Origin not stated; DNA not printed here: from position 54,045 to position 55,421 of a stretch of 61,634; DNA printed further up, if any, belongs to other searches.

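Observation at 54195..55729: Translationally coupled HAD 5'-nucleotidase + zeta-toxin-like kinase: possible kinase/phosphatase toxin-antidote or nucleotide-targeting module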

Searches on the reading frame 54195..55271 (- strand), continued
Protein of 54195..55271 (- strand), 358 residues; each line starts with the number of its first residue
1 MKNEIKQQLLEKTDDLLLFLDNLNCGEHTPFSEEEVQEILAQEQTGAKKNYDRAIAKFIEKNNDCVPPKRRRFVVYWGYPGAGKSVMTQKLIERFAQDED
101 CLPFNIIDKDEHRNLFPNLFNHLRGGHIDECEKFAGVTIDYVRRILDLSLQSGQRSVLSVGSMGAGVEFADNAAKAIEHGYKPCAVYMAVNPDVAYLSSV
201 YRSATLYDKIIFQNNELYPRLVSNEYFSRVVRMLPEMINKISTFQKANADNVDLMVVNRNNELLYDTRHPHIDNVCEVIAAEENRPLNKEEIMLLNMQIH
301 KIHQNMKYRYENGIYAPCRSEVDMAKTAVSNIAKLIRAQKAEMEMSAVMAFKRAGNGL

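Call 44: search_solved_structures(query=A2, max_evalue=1, show_alignments=4)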
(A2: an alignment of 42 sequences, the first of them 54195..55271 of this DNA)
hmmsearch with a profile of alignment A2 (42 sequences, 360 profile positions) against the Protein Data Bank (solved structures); distinct sequences matched with E-value up to 1: 15.
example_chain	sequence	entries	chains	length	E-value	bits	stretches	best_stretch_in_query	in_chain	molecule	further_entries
2p5t_B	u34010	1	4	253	9.6e-07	31.2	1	47-279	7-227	PezT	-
1gvn_B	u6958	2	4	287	6.8e-06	28.4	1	48-306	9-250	ZETA | Zeta-toxin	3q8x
4xgu_A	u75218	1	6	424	0.11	14.5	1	40-94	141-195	Putative pachytene checkpoint protein 2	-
9bcr_C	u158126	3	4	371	0.31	13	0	64-89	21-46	Maltose/maltodextrin import ATP-binding protein MalK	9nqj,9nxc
4mkh_A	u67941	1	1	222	0.32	13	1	74-96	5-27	Adenylate kinase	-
9bcr_D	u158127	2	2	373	0.32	13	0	64-89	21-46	Maltose/maltodextrin import ATP-binding protein MalK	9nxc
2r6g_A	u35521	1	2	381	0.32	13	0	64-89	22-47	Maltose/maltodextrin import ATP-binding protein malK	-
1q1b_A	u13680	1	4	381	0.33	13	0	64-89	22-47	Maltose/maltodextrin transport ATP-binding protein malK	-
1q12_A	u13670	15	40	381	0.33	13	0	64-89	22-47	Maltose/maltodextrin transport ATP-binding protein malK | Maltose/maltodextrin import ATP-binding protein malK | Fused maltose transport subunit, ATP-binding co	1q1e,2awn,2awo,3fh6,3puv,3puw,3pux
6pjw_A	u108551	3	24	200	0.38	12.8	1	71-106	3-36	Adenylate kinase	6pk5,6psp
23vk_A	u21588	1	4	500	0.43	12.6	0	73-114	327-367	adenylyl-sulfate kinase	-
3k1j_A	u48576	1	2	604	0.45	12.5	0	65-93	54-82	ATP-dependent protease Lon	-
4zpx_A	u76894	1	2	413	0.53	12.3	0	65-93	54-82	ATP-dependent protease Lon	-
3f3r_A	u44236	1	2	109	0.55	12.2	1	52-114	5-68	Thioredoxin-1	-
3lv8_A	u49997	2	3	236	0.68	11.9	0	65-98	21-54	Thymidylate kinase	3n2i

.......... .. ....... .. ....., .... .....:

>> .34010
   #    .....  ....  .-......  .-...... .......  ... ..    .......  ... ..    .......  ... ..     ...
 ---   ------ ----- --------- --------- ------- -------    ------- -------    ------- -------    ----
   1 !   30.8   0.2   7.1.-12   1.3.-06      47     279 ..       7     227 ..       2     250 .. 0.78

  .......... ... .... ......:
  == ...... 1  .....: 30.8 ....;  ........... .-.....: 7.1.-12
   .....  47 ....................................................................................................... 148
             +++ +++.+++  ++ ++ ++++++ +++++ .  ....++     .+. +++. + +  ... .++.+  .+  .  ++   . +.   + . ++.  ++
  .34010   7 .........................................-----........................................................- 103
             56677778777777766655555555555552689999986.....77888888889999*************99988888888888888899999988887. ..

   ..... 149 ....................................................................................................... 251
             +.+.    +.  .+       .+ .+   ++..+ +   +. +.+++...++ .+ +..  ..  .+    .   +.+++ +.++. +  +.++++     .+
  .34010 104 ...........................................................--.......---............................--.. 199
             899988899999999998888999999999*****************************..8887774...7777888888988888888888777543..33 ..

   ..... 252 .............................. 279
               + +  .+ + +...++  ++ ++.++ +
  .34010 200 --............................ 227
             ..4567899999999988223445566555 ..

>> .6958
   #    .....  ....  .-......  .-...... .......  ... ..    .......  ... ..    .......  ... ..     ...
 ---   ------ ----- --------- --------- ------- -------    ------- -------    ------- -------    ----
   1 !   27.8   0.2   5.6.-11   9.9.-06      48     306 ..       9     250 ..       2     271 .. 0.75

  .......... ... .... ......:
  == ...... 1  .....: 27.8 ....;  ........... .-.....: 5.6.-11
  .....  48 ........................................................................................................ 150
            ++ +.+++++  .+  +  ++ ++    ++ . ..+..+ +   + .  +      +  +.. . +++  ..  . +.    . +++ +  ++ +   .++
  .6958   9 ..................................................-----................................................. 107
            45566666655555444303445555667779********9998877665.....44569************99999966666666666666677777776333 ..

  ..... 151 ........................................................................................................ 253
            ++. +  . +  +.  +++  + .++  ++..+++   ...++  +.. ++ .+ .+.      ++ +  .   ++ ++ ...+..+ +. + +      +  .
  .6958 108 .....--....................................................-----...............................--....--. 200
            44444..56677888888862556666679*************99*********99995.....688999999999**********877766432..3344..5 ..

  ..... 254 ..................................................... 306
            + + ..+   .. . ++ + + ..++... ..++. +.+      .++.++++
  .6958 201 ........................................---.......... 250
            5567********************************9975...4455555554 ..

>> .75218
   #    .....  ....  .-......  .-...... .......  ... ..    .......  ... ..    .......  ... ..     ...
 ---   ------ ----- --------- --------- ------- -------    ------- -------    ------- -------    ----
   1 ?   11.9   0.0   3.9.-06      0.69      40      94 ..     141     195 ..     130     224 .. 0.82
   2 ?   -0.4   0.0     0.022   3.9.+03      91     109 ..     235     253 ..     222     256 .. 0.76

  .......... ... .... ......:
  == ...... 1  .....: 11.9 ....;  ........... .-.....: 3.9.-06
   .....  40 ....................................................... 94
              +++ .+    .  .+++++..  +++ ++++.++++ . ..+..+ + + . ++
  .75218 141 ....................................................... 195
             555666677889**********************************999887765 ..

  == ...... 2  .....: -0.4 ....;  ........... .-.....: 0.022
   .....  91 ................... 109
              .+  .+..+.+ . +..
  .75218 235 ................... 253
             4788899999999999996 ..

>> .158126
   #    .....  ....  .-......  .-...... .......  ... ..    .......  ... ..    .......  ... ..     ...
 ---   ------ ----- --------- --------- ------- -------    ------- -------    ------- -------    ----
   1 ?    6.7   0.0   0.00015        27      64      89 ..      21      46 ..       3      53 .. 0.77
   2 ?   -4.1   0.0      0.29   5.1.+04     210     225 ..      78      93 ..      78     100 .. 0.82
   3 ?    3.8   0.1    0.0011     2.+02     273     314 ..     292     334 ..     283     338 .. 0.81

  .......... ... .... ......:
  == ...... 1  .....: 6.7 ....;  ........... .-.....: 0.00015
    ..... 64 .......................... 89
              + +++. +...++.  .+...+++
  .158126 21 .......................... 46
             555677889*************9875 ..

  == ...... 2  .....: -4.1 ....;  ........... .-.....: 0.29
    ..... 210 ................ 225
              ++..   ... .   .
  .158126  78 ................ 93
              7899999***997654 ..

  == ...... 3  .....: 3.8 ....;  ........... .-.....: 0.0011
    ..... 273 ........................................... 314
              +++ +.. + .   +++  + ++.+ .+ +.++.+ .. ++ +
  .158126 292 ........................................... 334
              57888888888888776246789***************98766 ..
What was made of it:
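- On Zeta_toxin superfamily kinase (PF06414): The family profile hits PezT at 9.6e-7 and zeta at 6.8e-6 in the PDB (call 44).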

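Call 48: find_homologous_proteins(query=A2, max_evalue=0.001)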
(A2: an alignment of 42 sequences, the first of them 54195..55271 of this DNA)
Query A2 (42 sequences) (358 aa, profile of the alignment): 102 proteins with E <= 0.001 among 8000 candidates.
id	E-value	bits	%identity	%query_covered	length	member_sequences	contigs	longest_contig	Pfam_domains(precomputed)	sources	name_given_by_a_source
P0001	1.2e-182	625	100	100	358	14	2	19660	PF06414.19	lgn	-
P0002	2.2e-181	621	89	100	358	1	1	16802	PF06414.19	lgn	-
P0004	4.8e-181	619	84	100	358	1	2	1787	PF06414.19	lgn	-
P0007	4.0e-180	616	84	95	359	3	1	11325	PF06414.19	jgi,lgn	-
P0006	6.5e-180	616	82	99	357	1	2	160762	PF06414.19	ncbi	-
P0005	3.9e-179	613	82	99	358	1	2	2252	PF06414.19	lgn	-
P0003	5.6e-179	613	86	100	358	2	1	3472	PF06414.19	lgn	-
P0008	8.4e-179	612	78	100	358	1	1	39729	PF06414.19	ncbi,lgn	-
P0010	2.8e-178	610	77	95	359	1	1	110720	PF06414.19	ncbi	-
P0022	4.0e-178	610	72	96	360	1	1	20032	PF06414.19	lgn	-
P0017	2.2e-177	607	72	99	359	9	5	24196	PF06414.19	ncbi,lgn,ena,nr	ncbi:MAG: zeta toxin family protein [Alphaproteobacteria bacterium]|nr:zeta toxin family protein [Al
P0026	7.3e-177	606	68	98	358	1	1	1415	PF06414.19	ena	-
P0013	1.3e-176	605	73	100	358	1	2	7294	PF06414.19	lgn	-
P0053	1.5e-176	605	65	100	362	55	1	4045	PF06414.19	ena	-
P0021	2.2e-176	604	73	96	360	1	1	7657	PF06414.19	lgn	-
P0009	2.6e-176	604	75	99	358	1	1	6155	PF06414.19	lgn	-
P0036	2.8e-176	604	67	100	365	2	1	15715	PF06414.19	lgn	-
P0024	4.0e-176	603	70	97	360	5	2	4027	PF06414.19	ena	-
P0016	4.9e-176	603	72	99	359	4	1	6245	PF06414.19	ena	-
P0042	5.8e-176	603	70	94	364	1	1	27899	PF06414.19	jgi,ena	-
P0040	6.5e-176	603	70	94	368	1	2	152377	PF06414.19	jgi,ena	-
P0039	7.7e-176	602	69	94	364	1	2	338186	PF06414.19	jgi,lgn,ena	-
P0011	8.3e-176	602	76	96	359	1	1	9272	PF06414.19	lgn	-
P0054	9.9e-176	602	67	96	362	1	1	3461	PF06414.19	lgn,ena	-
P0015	1.0e-175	602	72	99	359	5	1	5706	PF06414.19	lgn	-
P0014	1.4e-175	602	76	95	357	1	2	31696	PF06414.19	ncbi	-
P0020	1.6e-175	601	74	95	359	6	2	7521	PF06414.19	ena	-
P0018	1.7e-175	601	75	95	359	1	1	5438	PF06414.19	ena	-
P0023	2.6e-175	601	71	96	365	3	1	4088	PF06414.19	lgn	-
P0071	2.8e-175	600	65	95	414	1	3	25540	PF06414.19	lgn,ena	-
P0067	3.0e-175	600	66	95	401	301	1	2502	PF06414.19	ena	-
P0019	3.1e-175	600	75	95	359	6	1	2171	PF06414.19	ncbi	-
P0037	4.1e-175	600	68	95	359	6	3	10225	PF06414.19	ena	-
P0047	5.7e-175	599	67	97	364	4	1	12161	PF06414.19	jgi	jgi:hypothetical protein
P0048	1.1e-174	599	70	93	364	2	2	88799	PF06414.19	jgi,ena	-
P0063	1.2e-174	598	66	96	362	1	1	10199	PF06414.19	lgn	-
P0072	1.2e-174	598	65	95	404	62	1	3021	PF06414.19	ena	-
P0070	3.0e-174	597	66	95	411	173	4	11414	PF06414.19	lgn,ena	-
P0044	3.2e-174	597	70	93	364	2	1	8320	PF06414.19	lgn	-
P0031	3.4e-174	597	72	94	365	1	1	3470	PF06414.19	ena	-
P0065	4.2e-174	597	66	95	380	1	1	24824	PF06414.19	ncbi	-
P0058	4.8e-174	596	68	95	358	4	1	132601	PF06414.19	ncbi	-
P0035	5.5e-174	596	70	94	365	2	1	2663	PF06414.19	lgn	-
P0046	5.8e-174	596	68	98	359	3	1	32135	PF06414.19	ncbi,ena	-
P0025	7.3e-174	596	68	99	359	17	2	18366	PF06414.19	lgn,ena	-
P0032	7.5e-174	596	72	94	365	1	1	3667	PF06414.19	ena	-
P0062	9.2e-174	596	64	100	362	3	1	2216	PF06414.19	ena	-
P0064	9.4e-174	595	63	99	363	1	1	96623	PF06414.19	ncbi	-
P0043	1.3e-173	595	70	94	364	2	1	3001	PF06414.19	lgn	-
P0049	1.4e-173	595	69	94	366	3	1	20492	PF06414.19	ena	-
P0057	1.4e-173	595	66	99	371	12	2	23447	PF06414.19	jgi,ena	-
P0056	2.4e-173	594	68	94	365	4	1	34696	PF06414.19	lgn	-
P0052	2.7e-173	594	67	98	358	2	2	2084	PF06414.19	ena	-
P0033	2.7e-173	594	69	97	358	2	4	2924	PF06414.19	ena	-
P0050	2.8e-173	594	70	92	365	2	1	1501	PF06414.19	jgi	-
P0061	3.8e-172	590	66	95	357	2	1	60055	PF06414.19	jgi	-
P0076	2.2e-171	588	63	95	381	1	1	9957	PF06414.19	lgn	-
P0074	3.8e-171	587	65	95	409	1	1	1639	PF06414.19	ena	-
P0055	4.8e-171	587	66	96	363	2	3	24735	PF06414.19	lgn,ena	-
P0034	6.8e-171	586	70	93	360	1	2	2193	PF06414.19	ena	-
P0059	4.8e-170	583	67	96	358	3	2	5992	PF06414.19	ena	-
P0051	5.0e-170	583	69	95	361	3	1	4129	PF06414.19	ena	-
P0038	5.7e-170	583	68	100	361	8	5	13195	PF06414.19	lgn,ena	-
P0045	2.9e-169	581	70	95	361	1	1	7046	PF06414.19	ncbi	-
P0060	5.4e-169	580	67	97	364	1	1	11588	PF06414.19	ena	-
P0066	6.4e-168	576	65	96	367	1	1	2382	PF06414.19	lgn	-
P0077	7.4e-168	576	62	94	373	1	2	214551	PF06414.19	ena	-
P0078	1.7e-166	572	62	95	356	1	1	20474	PF06414.19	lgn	-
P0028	5.9e-166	570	71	96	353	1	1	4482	PF06414.19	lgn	-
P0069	1.7e-165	568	68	92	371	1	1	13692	PF06414.19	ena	-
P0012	6.9e-165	566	74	100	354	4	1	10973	PF06414.19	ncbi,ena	-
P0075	2.0e-164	565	66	93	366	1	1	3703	PF06414.19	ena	-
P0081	2.6e-164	564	58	94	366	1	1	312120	PF06414.19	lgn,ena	-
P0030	1.5e-163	562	67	100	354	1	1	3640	PF06414.19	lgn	-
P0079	1.7e-163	562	61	94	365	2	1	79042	PF06414.19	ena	-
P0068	3.6e-163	561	68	92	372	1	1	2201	PF06414.19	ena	-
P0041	3.7e-163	561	71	94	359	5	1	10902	PF06414.19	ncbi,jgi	jgi:hypothetical protein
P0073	5.4e-163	560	66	91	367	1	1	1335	PF06414.19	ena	-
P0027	6.6e-163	560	68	100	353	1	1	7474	PF06414.19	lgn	-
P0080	2.1e-161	555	61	94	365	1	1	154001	PF06414.19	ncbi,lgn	-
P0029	4.4e-161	554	67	100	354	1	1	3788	PF06414.19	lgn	-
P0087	4.8e-160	550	50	95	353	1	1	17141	PF06414.19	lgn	-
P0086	6.3e-160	550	51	96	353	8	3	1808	PF06414.19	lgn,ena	-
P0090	6.0e-159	547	49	95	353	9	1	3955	PF06414.19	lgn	-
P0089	6.3e-159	547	48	95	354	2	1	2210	PF06414.19,PF13401.13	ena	-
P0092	4.8e-156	537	48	95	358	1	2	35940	PF06414.19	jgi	-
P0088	5.1e-155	534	47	96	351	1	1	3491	PF06414.19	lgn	-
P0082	3.8e-152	524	59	100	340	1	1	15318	PF06414.19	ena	-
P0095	2.6e-150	518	44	94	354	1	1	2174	PF06414.19,PF13401.13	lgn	-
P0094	8.1e-148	510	43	98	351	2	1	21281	PF06414.19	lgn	-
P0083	3.2e-143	495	72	75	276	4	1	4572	PF06414.19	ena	-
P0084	2.3e-135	469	75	70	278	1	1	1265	PF06414.19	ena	-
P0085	2.9e-133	462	54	93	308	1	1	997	PF06414.19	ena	-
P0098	4.5e-132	458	43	87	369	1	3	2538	PF06414.19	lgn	-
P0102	4.3e-111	389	29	97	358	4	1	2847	PF06414.19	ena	-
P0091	1.2e-107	378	61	66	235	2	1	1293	PF06414.19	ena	-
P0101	2.0e-105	371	30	97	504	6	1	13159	PF06414.19,PF06941.18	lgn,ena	-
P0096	5.6e-104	366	49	75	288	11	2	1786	PF06414.19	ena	-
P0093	8.2e-99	349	73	54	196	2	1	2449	PF06414.19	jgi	jgi:hypothetical protein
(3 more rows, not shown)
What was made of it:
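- Tried and rejected: A second word-indexed search with the profile returned the same 102 proteins (call 48).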

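Call 49: find_related_loci(query=A2, collection=viral_contigs, flank=6000)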
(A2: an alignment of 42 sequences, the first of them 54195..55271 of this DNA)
Query A2 (358 aa) in viral_contigs; peptide patterns used: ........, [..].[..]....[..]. (x = any residue, [..] = any of these).
225 stretches matched a pattern, but none encodes a relative of the query by tblastn (E <= 1e-3).

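Call 51: find_encoding_contigs(protein=P0094, flank=8000, max_places=2)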
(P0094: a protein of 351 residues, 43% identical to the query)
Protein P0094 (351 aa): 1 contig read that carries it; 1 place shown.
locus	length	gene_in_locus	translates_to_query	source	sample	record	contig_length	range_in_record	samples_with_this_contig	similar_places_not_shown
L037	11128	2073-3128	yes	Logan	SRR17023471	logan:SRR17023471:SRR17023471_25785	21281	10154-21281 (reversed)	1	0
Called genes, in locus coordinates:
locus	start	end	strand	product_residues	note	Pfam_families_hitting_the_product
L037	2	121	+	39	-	?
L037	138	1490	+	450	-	PF00289:Biotin_carb_N, PF02222:ATP-grasp, PF02786:CPSase_L_D2, PF07478:Dala_Dala_lig_C, PF02785:Biotin_carb_C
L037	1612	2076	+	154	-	PF06941:NT5C (faint)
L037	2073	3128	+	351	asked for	PF06414:Zeta_toxin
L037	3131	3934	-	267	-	PF01613:Flavin_Reduct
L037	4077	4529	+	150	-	-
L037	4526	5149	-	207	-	PF03358:FMN_red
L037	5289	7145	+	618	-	-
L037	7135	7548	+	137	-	-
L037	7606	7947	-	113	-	PF04956:TrbC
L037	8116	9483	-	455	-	PF03060:NMO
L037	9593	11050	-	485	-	PF00069:Pkinase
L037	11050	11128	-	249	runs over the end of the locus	PF13672:PP2C_2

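Call 52: find_encoding_contigs(protein=P0092, flank=8000, max_places=2)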
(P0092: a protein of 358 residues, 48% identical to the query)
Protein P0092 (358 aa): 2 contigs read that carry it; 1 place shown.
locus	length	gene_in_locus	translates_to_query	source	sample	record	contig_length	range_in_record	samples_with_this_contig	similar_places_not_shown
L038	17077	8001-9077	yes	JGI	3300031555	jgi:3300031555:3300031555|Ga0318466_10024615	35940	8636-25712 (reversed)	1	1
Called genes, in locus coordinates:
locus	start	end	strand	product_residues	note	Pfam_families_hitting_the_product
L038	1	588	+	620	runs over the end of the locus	PF05689:InvE_AD (faint), PF07603:Lcl_C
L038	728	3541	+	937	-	PF00005:ABC_tran (faint), PF02463:SMC_N (faint), PF13191:AAA_16 (faint), PF13555:AAA_29 (faint), PF20703:nSTAND1 (faint), PF17760:UvrA_inter, PF17755:UvrA_DNA-bind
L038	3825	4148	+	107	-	-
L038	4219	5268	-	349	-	PF01116:F_bP_aldolase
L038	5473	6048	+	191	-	PF00364:Biotin_lipoyl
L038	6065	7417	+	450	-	PF00289:Biotin_carb_N, PF02222:ATP-grasp, PF02786:CPSase_L_D2, PF07478:Dala_Dala_lig_C, PF02785:Biotin_carb_C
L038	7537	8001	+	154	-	PF06941:NT5C (faint)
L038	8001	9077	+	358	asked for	PF06414:Zeta_toxin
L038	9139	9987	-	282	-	PF01613:Flavin_Reduct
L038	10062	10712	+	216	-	PF06414:Zeta_toxin, PF13238:AAA_18 (faint)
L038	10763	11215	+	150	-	-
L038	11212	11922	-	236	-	PF03358:FMN_red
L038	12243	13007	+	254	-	-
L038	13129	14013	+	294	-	PF05013:FGase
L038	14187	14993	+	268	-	PF01464:SLT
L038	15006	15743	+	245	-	PF01643:Acyl-ACP_TE, PF13279:4HBT_2 (faint), PF20791:Acyl-ACP_TE_C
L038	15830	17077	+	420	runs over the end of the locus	PF00675:Peptidase_M16, PF05193:Peptidase_M16_C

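Call 54: search_dna_similar(query=window:54195-55271:-, collection=phages, mode=protein, max_evalue=0.001, max_rows=15)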
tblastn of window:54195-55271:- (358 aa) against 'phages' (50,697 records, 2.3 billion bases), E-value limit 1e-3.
No match.
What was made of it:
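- Tried and rejected: No hits in IMG/VR (call 49) or in phage genomes (call 54).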

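Call 55: search_dna_similar(query=window:54195-55271:-, collection=plasmids, mode=protein, max_evalue=0.001, max_rows=15)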
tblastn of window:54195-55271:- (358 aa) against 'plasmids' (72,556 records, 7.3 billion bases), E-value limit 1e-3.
Records with a match: 1; places in all: 1; records where one place covers at least 80% of the query: 0.
Best place of each record, by identity: <60% 1.
By first word of the organism name: Veillonella 1.
By predicted mobility (MOB-suite, as given by PLSDB): non-mobilizable 1.
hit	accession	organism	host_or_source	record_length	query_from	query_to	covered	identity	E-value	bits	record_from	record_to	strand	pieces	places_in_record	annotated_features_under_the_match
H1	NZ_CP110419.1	Veillonella rogosae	Homo sapiens,cell culture,subgingival ...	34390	74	282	58%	27.1%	4e-4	50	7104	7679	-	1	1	zeta toxin family protein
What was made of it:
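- Tried and rejected: The only plasmid hit is a 27%-identical Veillonella zeta toxin (call 55).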

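Call 60: search_protein_families(library=pfam, proteins=[L038:10062-10712:+], max_evalue=0.01)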
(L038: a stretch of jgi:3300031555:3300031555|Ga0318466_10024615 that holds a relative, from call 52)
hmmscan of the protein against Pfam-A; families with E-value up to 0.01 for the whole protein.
L038:10062-10712:+ (216 aa): 5 families
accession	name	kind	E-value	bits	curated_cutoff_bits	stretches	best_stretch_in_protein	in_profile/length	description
PF06414.18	Zeta_toxin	-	1.6e-13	51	22.3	1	38-207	10-192/199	Zeta toxin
PF13238.12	AAA_18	-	1.4e-05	25.9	29.4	1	49-169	3-116/128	AAA domain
PF13671.12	AAA_33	-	2.5e-05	25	27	1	50-170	5-124/143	AAA domain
PF13479.12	AAA_24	-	0.0038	17.5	27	0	50-76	8-34/195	AAA domain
PF13207.12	AAA_17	-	0.008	16.9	27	0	51-68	2-19/136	AAA domain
